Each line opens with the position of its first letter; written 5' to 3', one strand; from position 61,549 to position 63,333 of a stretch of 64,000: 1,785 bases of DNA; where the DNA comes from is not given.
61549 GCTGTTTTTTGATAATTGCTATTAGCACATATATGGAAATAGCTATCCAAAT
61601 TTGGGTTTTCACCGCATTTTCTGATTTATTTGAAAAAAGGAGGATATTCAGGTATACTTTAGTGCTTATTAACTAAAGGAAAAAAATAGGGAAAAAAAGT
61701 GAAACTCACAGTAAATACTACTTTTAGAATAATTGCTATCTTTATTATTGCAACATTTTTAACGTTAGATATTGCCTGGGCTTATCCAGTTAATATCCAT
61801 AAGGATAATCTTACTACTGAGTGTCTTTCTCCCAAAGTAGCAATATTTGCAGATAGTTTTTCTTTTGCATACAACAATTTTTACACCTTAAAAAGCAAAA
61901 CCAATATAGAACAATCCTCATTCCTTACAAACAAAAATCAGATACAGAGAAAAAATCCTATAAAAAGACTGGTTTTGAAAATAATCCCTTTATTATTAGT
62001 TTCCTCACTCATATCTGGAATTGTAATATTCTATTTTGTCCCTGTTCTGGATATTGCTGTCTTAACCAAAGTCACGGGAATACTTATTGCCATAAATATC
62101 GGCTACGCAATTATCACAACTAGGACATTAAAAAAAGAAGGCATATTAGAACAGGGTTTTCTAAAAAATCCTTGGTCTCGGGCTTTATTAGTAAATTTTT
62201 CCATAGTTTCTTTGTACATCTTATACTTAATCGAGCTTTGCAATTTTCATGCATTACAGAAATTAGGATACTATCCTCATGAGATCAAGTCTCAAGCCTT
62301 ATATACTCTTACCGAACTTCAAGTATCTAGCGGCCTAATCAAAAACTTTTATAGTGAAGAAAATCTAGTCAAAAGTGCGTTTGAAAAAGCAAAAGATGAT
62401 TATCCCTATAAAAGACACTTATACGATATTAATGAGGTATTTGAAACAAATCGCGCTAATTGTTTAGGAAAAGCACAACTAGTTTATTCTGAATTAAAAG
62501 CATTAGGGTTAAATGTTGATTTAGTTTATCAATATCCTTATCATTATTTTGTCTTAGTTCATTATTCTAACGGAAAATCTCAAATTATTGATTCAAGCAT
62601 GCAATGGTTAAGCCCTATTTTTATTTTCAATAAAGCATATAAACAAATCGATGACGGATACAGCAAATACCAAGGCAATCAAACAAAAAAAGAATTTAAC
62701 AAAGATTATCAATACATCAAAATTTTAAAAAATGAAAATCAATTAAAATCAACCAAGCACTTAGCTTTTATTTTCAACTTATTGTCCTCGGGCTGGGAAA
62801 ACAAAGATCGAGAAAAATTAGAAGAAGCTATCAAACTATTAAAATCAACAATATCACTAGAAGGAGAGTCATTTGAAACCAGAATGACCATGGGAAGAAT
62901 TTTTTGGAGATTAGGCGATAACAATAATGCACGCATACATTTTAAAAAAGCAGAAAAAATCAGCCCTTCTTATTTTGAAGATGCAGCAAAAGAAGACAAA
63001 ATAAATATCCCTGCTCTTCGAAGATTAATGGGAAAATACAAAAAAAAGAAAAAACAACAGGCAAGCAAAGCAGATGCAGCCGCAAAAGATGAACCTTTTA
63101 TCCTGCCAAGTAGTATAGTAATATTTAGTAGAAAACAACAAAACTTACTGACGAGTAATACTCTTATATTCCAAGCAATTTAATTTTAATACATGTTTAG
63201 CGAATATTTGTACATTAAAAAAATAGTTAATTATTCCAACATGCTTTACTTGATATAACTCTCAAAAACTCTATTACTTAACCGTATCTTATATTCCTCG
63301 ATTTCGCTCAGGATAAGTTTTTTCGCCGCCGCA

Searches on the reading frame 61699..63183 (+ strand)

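Call 25: search_protein_families(library=pfam, proteins=[window:61699-63183:+], max_evalue=0.001)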
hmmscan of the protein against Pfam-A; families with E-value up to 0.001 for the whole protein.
window:61699-63183:+ (494 aa): 1 family
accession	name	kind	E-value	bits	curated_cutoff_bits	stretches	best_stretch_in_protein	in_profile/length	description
PF13181.12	TPR_8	-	0.00038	20.8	25.7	0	395-424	4-33/34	Tetratricopeptide repeat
